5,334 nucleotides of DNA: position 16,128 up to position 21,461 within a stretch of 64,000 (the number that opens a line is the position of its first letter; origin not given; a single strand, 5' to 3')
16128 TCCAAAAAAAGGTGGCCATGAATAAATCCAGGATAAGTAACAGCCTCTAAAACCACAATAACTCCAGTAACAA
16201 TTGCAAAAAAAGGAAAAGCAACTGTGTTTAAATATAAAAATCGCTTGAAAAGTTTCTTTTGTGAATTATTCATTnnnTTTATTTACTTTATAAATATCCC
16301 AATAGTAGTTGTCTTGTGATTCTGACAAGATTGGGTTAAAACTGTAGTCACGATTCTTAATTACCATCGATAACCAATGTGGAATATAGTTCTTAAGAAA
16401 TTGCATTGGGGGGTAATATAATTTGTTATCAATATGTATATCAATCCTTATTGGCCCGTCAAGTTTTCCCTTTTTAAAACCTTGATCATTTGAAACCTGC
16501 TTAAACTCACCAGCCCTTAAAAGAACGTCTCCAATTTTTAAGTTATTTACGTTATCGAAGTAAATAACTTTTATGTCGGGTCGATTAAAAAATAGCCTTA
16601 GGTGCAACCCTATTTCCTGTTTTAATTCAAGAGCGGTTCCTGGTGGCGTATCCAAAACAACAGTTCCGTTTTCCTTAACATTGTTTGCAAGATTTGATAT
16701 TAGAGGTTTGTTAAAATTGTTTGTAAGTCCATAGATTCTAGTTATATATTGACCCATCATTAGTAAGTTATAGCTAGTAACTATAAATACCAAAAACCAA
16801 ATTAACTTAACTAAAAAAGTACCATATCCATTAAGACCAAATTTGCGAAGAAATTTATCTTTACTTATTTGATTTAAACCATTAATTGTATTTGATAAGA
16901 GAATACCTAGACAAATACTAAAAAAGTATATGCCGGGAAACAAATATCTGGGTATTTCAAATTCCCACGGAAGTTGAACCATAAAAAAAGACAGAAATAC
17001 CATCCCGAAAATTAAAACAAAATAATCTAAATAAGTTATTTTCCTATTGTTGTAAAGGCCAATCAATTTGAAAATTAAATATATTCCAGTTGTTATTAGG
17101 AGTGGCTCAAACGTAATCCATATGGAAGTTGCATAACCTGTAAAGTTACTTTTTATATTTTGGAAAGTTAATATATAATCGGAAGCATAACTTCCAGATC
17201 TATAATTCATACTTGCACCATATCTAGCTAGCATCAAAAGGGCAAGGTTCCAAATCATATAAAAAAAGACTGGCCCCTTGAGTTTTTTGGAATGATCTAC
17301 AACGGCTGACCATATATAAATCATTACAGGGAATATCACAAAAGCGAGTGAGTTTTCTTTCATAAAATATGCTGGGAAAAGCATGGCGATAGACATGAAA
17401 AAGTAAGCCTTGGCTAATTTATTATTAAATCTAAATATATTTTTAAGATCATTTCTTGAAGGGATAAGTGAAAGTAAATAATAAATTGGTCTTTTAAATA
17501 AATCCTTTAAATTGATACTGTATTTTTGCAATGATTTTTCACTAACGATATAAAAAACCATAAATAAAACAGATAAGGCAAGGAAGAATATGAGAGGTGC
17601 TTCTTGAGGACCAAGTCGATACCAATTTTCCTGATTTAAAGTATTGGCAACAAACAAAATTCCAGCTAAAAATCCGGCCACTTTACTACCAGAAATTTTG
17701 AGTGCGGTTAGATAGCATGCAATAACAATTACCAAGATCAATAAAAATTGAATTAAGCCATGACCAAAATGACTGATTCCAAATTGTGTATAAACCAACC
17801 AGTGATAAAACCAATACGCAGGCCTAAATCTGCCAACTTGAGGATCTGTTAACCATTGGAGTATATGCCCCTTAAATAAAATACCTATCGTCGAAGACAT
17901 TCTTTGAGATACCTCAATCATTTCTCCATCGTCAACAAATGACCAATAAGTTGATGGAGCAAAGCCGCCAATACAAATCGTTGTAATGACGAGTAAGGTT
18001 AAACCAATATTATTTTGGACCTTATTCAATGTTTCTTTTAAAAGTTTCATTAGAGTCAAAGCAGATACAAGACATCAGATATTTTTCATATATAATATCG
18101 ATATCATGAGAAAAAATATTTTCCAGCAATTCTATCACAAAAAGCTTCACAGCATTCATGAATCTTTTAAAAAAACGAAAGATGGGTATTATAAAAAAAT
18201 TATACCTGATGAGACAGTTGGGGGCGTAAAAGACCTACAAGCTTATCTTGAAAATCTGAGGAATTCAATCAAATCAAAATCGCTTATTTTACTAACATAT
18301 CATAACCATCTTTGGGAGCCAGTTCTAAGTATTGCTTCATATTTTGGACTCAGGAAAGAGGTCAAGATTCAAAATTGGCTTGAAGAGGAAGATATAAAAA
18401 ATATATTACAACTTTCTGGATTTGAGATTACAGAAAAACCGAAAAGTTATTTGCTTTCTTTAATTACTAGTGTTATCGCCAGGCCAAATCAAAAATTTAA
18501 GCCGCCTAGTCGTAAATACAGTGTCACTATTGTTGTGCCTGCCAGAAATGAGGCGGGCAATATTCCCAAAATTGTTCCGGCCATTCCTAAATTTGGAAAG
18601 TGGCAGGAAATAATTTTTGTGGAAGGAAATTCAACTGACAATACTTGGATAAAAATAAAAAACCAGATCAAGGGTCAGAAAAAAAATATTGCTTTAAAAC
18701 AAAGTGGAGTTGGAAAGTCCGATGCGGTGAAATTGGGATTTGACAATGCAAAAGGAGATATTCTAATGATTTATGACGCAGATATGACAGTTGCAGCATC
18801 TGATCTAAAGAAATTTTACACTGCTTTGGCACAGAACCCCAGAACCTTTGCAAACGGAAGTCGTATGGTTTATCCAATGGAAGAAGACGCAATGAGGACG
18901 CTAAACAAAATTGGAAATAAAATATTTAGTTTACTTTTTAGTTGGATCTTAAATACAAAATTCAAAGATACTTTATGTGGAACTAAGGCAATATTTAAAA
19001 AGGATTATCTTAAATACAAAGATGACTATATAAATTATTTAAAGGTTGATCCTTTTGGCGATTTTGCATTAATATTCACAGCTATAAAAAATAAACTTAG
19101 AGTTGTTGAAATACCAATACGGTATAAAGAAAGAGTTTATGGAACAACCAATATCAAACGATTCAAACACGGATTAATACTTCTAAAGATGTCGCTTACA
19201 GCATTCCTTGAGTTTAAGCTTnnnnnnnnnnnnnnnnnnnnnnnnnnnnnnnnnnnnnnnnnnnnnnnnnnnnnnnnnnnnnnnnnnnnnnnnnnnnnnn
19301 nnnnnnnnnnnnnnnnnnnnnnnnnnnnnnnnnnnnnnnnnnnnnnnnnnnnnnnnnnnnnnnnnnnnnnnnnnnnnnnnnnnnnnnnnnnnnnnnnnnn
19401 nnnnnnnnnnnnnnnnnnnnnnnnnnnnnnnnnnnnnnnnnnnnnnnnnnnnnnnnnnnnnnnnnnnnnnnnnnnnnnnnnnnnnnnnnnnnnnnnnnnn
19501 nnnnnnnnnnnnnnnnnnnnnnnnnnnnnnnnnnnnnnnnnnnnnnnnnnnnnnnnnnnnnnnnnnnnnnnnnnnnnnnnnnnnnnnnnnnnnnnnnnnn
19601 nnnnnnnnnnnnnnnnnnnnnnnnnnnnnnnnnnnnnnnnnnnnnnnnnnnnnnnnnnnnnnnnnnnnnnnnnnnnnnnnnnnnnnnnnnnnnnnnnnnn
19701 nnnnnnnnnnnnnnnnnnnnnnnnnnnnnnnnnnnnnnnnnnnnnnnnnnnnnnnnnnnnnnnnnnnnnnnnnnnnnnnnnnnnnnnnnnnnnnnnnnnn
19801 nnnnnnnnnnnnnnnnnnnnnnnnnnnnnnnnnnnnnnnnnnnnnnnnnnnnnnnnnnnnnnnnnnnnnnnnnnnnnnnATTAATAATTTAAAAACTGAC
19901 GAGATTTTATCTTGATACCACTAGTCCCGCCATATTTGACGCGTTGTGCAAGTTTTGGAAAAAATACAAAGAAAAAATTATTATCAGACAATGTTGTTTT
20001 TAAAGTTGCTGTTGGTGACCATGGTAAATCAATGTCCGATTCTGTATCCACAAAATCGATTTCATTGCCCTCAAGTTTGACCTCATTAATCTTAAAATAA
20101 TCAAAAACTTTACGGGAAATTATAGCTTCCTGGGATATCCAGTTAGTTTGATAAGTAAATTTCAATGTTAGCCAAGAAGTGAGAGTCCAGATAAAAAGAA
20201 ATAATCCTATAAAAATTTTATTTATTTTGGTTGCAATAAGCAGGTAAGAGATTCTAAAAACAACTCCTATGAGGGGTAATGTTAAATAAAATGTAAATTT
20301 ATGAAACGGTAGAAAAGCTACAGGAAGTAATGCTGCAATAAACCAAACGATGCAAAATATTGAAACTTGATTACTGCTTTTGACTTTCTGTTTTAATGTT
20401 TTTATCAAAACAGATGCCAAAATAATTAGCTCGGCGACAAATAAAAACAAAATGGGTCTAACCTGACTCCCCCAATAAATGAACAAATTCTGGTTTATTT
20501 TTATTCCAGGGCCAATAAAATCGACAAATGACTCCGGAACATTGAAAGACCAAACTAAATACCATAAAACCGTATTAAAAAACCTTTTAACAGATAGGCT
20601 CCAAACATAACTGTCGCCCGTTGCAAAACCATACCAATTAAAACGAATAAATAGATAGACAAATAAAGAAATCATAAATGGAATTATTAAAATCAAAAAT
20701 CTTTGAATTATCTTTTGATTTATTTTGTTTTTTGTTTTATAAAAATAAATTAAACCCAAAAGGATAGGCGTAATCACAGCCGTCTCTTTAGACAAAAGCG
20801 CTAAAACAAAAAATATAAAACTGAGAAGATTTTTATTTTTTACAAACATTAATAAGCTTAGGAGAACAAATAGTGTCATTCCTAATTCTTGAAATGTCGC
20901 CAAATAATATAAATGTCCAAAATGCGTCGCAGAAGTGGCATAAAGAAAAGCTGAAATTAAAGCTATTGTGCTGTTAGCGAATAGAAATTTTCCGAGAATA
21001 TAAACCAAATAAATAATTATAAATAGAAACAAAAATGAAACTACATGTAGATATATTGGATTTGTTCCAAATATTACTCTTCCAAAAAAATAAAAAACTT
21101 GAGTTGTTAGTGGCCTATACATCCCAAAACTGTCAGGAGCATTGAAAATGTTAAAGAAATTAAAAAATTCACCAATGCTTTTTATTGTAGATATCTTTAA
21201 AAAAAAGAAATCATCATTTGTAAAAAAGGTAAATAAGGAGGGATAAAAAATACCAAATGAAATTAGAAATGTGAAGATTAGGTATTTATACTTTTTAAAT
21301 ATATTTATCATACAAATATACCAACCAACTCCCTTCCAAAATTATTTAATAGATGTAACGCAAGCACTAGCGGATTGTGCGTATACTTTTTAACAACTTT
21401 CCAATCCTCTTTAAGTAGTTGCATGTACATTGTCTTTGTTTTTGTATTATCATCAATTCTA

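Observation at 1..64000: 64-kb glycosylation super-locus with at least 13 GT-C membrane transferases, 7 lipid-sugar GT2 synthases and no housekeeping genes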

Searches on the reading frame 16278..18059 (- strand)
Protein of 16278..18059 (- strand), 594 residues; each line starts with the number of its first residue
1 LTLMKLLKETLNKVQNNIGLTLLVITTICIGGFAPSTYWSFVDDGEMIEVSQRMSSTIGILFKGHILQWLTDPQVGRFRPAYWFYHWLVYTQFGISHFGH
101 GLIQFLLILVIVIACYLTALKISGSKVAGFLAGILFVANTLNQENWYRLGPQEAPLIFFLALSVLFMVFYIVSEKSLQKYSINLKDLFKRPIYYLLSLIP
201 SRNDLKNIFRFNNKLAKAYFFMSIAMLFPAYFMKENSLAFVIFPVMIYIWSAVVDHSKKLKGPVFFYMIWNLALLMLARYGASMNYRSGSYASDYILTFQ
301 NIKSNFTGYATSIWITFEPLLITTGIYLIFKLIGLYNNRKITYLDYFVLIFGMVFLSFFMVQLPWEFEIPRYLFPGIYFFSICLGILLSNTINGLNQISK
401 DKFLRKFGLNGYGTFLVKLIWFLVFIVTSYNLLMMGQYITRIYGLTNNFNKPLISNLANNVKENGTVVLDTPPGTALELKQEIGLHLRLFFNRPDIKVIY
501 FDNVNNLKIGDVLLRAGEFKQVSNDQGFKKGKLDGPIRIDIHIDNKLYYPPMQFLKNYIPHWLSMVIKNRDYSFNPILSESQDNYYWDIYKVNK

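Call 5: search_protein_families(library=pfam, proteins=[window:16278-18059:-], max_evalue=0.001)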
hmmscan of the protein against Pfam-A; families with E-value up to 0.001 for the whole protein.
window:16278-18059:- (594 aa): 0 families

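Call 13: search_protein_families(library=ncbifam, proteins=[window:16278-18059:-], max_evalue=1)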
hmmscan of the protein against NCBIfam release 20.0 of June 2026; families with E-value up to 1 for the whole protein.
window:16278-18059:- (594 aa): 0 families

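Call 26: search_protein_families(library=pfam, proteins=[window:16278-18059:-], max_evalue=5)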
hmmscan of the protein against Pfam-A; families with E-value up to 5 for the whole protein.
window:16278-18059:- (594 aa): 0 families

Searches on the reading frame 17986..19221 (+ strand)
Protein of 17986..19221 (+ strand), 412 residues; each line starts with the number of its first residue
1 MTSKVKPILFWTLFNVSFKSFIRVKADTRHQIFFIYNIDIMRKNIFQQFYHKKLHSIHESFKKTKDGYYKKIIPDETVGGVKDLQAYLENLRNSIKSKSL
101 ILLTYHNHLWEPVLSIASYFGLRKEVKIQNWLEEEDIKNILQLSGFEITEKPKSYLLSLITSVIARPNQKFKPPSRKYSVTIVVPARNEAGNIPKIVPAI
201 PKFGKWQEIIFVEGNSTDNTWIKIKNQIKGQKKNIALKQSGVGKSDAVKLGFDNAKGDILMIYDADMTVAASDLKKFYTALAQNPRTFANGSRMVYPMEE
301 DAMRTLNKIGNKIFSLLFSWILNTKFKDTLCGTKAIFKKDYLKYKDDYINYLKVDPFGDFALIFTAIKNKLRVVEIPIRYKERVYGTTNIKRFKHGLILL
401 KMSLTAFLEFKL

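Call 5: search_protein_families(library=pfam, proteins=[window:17986-19221:+], max_evalue=0.001)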
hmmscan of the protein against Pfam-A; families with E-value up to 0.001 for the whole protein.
window:17986-19221:+ (412 aa): 4 families
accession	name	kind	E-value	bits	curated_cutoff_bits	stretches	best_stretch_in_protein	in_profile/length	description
PF00535.33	Glycos_transf_2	-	4.4e-19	69.5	23.3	1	181-321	1-143/168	Glycosyl transferase family 2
PF10111.15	Glyco_tranf_2_2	-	5.7e-06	26.5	27.3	1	181-289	1-119/276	Glycosyltransferase like family 2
PF13489.12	Methyltransf_23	-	0.00012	22.3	27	1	34-150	46-163/164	Methyltransferase domain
PF13641.12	Glyco_tranf_2_3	-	0.00042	20.8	27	1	180-291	3-120/230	Glycosyltransferase like family 2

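Call 14: search_protein_families(library=ncbifam, proteins=[window:17986-19221:+], max_evalue=0.001)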
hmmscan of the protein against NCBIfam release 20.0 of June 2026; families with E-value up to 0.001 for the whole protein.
window:17986-19221:+ (412 aa): 13 families
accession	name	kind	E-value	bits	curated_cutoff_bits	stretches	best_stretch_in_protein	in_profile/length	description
TIGR04182.1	glyco_TIGR04182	equivalog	1.1e-27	97.2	325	1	180-399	2-210/293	S-layer glycoprotein N-glycosyltransferase AglJ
NF041391.1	DPhHxTase_Halo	equivalog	1.7e-10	40.2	375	1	188-400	5-202/213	dolichyl-phosphate hexose transferase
TIGR04283.1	glyco_like_mftF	equivalog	6.8e-10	38.9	182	1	181-284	2-99/221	TIGR04283 family arsenosugar biosynthesis glycosyltransferase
TIGR03937.1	PgaC_IcaA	equivalog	9.9e-10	37.9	422.3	1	170-288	37-157/407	poly-beta-1,6-N-acetyl-D-glucosamine synthase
TIGR03965.1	mycofact_glyco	equivalog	3.7e-09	36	280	1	156-301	54-198/467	mycofactocin biosynthesis glycosyltransferase MftF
NF010496.0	PRK13915.1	equivalog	2.3e-07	30.2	262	1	176-272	29-132/307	glucosyl-3-phosphoglycerate synthase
NF007986.1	PRK10714.1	equivalog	8.5e-06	25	529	1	179-278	7-112/316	undecaprenyl-phosphate 4-deoxy-4-formamido-L-arabinose transferase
NF041875.1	EPS_EpsD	equivalog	9.3e-06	25.3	370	1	181-291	2-114/325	exopolysaccharide biosynthesis glycosyltransferase EpsD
NF047588.1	GlcsyltransPgfSStrep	equivalog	2.5e-05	23.6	500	1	180-280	3-109/308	glycosyltransferase PgfS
NF007482.0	PRK10073.1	equivalog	5.2e-05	22.4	423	1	179-272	7-101/334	glycosyltransferase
TIGR03469.1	HpnB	hypoth_equivalog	0.00035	19.7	379.25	1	178-288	44-167/386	hopene-associated glycosyltransferase HpnB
NF047683.1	TeichurnBiosyTuaG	equivalog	0.00093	18.9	400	0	177-292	5-122/252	teichuronic acid biosynthesis protein TuaG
NF038302.1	EPS_HpsE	equivalog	0.00098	18.2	300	0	180-309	3-139/307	hormogonium polysaccharide biosynthesis glycosyltransferase HpsE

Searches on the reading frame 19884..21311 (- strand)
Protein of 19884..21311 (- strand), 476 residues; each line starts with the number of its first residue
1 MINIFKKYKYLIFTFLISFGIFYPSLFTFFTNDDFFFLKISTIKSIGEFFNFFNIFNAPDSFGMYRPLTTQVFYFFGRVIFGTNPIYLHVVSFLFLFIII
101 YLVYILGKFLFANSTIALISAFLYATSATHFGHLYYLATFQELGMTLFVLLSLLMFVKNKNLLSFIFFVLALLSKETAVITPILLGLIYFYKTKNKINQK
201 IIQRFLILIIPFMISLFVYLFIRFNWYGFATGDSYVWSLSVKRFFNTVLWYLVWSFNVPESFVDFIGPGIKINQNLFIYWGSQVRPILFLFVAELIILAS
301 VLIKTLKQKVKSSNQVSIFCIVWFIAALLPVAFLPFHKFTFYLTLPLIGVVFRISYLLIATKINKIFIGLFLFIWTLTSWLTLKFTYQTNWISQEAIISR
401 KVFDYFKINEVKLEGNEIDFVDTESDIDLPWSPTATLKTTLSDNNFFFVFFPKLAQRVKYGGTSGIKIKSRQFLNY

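Call 6: search_protein_families(library=pfam, proteins=[window:19884-21311:-], max_evalue=0.001)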
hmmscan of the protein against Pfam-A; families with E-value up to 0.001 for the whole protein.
window:19884-21311:- (476 aa): 0 families

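Call 13: search_protein_families(library=ncbifam, proteins=[window:19884-21311:-], max_evalue=1)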
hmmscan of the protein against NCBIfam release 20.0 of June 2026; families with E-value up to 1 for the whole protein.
window:19884-21311:- (476 aa): 1 family
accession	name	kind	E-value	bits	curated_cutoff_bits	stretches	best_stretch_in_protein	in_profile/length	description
NF046093.1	AZOBR_p60025_fam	subfamily_domain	4.6e-08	32.6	150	1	76-212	104-231/232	AZOBR_p60025 family cell surface glycopolymer formation protein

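Call 26: search_protein_families(library=pfam, proteins=[window:19884-21311:-], max_evalue=5)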
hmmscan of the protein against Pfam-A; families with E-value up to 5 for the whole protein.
window:19884-21311:- (476 aa): 0 families
